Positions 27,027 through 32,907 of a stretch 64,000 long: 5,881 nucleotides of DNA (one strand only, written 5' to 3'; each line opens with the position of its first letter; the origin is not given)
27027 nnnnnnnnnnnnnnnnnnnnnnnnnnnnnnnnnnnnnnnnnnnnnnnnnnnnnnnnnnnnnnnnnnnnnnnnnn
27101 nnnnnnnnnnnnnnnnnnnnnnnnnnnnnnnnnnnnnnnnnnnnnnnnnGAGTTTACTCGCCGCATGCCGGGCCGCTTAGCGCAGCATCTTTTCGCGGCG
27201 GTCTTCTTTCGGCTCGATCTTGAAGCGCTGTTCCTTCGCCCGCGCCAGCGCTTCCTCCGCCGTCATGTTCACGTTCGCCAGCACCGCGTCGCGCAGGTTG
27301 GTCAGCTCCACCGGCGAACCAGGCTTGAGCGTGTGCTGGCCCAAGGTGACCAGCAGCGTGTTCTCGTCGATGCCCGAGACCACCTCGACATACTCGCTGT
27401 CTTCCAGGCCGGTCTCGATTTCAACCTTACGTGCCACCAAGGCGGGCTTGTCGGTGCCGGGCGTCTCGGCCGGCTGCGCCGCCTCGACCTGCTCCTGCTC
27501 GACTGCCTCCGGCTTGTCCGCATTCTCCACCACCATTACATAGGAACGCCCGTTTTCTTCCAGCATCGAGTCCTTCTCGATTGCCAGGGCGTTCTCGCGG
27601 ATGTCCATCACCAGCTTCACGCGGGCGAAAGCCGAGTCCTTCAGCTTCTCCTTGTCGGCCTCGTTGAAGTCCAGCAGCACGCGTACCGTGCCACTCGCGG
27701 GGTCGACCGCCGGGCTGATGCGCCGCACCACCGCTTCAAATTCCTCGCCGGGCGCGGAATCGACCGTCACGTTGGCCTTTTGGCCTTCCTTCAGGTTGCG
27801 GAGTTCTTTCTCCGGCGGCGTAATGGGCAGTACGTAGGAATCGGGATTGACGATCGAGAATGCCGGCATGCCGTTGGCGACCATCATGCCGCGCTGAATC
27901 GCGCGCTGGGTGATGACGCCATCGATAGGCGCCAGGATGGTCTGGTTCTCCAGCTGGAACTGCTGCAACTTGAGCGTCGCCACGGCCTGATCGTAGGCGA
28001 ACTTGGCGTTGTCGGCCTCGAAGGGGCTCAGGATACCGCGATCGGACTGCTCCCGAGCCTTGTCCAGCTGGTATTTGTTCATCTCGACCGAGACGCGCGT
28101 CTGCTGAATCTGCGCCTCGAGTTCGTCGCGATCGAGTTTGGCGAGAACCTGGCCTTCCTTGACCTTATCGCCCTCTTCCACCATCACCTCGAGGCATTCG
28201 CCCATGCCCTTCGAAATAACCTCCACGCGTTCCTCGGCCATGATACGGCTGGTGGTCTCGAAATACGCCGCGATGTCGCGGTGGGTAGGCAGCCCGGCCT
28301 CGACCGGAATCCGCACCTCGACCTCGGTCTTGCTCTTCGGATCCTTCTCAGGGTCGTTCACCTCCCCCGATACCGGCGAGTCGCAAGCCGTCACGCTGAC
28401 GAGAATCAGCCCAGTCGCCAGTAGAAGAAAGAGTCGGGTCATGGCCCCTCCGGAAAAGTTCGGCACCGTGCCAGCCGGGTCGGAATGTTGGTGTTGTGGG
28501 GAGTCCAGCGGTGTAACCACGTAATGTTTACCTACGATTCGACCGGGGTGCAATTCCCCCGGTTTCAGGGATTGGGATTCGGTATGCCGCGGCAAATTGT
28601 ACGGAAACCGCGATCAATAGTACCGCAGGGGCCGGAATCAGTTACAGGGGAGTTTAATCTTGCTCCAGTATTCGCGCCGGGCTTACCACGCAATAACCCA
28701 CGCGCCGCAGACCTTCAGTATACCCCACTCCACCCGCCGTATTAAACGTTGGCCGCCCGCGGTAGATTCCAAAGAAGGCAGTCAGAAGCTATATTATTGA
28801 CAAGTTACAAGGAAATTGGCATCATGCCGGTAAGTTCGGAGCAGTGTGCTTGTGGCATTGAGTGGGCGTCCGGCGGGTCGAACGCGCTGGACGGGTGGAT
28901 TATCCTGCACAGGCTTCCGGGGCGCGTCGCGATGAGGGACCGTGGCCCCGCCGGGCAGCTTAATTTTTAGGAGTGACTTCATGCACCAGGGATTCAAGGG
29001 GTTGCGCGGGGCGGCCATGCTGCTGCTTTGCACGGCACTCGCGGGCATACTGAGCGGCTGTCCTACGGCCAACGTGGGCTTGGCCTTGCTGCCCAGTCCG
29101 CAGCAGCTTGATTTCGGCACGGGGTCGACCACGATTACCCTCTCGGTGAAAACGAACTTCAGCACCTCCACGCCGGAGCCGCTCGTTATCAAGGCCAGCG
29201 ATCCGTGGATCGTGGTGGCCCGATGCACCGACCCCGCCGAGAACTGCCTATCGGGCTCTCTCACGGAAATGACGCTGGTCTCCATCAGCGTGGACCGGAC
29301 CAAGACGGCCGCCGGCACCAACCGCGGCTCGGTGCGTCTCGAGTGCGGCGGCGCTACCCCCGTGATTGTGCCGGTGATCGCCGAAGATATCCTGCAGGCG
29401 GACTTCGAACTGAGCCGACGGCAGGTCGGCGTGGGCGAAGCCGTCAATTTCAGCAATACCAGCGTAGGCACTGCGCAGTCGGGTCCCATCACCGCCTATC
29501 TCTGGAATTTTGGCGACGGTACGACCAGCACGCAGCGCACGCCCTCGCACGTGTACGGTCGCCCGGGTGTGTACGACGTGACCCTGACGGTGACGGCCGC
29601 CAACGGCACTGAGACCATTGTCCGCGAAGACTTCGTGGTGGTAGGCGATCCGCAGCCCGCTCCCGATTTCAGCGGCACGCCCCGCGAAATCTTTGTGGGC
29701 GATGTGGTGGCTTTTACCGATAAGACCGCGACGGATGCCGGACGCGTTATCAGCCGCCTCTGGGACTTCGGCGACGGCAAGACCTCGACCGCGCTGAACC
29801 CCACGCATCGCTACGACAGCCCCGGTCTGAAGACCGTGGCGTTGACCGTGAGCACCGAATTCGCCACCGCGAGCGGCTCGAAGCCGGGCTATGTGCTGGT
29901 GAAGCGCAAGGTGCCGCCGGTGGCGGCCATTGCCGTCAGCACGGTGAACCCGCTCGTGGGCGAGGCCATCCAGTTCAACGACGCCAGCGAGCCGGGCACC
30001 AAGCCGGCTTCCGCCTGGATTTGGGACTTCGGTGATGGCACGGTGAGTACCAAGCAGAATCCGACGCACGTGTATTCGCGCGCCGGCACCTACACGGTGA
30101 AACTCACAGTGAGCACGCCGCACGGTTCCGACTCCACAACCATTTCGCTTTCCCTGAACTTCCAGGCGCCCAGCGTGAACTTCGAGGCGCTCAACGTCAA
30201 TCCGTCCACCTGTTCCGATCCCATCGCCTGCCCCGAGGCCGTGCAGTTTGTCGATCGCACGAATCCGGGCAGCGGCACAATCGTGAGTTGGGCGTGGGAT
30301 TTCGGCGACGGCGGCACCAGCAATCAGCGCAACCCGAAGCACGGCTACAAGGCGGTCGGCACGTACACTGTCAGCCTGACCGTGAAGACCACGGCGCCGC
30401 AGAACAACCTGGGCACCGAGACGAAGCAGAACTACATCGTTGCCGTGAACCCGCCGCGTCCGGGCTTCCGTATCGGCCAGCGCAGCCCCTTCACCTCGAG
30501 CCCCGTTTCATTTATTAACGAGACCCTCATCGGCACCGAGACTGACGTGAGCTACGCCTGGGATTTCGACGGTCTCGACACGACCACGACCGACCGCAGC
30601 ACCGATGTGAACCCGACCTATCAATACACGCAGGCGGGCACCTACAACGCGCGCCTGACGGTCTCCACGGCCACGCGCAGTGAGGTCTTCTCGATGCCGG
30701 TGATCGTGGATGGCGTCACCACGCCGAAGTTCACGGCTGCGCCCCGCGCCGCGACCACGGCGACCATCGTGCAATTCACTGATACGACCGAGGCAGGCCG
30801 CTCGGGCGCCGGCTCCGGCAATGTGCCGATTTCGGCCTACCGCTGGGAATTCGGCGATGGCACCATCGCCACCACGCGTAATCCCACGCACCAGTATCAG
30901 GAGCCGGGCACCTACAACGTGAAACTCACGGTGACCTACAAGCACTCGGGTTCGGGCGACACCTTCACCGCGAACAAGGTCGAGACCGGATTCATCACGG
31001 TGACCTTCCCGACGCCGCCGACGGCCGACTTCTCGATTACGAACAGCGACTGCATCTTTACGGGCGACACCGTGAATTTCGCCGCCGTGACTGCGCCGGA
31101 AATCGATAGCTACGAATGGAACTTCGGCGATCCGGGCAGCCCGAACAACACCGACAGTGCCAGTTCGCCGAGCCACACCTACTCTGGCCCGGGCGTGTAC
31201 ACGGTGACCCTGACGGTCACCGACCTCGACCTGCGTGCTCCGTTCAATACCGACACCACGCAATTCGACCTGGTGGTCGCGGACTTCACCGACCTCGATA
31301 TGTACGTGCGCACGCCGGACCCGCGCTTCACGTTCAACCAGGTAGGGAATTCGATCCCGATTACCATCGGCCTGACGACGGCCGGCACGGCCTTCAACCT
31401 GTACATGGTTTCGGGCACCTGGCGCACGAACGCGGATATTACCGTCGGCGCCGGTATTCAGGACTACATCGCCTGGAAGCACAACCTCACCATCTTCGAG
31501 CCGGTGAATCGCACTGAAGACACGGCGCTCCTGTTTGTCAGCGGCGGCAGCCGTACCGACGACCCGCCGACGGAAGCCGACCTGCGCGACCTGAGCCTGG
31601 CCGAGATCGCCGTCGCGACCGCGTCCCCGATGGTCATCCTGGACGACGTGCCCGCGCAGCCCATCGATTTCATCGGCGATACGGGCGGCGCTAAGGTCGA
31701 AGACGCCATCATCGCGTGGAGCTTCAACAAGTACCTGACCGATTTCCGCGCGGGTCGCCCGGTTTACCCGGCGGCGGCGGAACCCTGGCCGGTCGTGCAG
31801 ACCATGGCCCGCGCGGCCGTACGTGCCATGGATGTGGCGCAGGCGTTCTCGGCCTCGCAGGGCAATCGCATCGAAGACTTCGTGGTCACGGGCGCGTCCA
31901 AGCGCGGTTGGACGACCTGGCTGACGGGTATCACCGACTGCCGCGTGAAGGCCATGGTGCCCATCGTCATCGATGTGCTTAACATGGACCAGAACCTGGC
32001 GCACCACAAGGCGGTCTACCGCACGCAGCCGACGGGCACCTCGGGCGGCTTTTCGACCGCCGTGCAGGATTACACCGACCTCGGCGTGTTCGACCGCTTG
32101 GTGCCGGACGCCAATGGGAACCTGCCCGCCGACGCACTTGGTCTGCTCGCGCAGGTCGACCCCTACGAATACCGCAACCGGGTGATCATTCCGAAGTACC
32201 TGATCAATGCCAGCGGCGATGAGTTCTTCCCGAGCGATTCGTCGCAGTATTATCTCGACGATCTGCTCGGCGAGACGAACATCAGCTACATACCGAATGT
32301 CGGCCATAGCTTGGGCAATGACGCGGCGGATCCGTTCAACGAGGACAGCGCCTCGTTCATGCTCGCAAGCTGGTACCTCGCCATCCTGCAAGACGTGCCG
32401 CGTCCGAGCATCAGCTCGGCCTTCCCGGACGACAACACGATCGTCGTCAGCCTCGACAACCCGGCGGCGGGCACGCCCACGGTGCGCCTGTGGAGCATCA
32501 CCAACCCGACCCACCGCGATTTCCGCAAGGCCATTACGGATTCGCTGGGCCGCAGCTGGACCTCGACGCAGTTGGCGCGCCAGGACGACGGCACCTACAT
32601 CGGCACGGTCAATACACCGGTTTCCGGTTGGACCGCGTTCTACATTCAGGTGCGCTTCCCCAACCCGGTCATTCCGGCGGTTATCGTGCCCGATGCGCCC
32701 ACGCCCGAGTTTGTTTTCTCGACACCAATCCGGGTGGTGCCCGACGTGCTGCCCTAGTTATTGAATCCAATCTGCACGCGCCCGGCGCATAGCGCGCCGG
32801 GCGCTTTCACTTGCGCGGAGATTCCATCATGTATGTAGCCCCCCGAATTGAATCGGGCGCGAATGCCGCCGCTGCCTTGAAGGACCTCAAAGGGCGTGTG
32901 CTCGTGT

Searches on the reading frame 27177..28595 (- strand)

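Call 66: search_protein_families(library=pfam, proteins=[window:27177-28595:-], max_evalue=0.001)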
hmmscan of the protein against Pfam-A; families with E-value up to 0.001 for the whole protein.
window:27177-28595:- (472 aa): 7 families
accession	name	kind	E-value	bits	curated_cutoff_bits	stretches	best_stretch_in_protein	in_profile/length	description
PF16576.10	HlyD_D23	-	6.5e-24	84.8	30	1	117-324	11-214/214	Barrel-sandwich domain of CusB or HlyD membrane-fusion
PF13437.12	HlyD_3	-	3.5e-18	66.7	22.2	1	219-314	1-97/106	HlyD family secretion protein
PF12700.13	HlyD_2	-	1.9e-08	33.9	25.1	1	232-359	245-363/416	HlyD family secretion protein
PF13533.13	Biotin_lipoyl_2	-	2.3e-07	30.9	29.8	1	136-155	13-32/32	Biotin-lipoyl like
PF00364.28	Biotin_lipoyl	-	1.2e-05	25.5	22.1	1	134-164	16-46/73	Biotin-requiring enzyme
PF00358.26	PTS_EIIA_1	-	3.4e-05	24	27.2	0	132-170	81-119/127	phosphoenolpyruvate-dependent sugar phosphotransferase system, EIIA 1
PF13375.12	RnfC_N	-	0.00056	20.3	25.6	0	122-156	29-63/101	RnfC Barrel sandwich hybrid domain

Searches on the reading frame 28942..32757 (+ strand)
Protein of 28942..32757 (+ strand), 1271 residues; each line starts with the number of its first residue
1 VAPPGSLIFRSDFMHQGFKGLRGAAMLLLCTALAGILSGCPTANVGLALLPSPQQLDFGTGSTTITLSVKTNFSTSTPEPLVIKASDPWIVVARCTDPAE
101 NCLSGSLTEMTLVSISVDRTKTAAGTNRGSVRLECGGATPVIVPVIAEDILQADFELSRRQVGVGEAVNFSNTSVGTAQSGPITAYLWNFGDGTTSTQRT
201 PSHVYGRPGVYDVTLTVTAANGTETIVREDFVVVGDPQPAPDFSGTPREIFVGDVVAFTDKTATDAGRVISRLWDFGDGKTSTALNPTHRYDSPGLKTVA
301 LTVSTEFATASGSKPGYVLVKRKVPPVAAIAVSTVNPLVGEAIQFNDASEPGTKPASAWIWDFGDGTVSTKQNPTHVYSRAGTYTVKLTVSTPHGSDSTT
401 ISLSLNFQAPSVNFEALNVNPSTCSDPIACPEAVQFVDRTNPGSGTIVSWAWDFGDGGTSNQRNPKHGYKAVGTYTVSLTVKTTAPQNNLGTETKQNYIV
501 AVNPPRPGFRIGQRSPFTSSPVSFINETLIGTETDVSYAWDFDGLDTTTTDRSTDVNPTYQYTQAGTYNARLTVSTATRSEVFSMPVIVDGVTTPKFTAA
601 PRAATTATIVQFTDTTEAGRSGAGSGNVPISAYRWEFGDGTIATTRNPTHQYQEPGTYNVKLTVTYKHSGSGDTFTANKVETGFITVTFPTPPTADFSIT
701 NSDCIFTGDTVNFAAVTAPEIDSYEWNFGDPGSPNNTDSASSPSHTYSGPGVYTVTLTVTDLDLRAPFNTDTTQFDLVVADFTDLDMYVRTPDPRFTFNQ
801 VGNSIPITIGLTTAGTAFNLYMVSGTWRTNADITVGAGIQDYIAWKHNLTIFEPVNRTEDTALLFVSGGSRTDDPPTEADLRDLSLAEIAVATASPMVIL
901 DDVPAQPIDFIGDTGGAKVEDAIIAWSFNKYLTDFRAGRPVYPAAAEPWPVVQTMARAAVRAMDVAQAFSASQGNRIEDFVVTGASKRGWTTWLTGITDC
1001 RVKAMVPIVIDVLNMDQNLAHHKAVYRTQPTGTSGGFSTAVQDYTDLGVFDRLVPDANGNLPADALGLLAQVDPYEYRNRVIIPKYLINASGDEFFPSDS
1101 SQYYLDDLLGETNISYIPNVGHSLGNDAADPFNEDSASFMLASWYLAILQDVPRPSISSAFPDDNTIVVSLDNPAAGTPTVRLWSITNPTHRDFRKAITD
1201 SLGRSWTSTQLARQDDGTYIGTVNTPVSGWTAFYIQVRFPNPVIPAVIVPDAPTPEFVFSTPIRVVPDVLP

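Call 66: search_protein_families(library=pfam, proteins=[window:28942-32757:+], max_evalue=0.001)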
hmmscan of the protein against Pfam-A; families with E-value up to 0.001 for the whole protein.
window:28942-32757:+ (1271 aa): 5 families
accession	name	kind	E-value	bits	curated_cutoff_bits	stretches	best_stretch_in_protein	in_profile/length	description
PF18911.6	PKD_4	-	3.4e-101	331.9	27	7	159-232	11-83/85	PKD domain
PF10142.15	PhoPQ_related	-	1.4e-81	274.5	20.3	1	814-1195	24-367/367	PhoPQ-activated pathogenicity-related protein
PF00801.26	PKD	-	1.6e-76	252.7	23.5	7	417-493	2-77/80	PKD domain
PF16820.11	PKD_3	-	8.7e-06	25.9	26.3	0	357-392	33-68/68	PKD-like domain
PF22352.2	K319L-like_PKD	-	5.4e-05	23.6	27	0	719-763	26-72/84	K319L-like, PKD domain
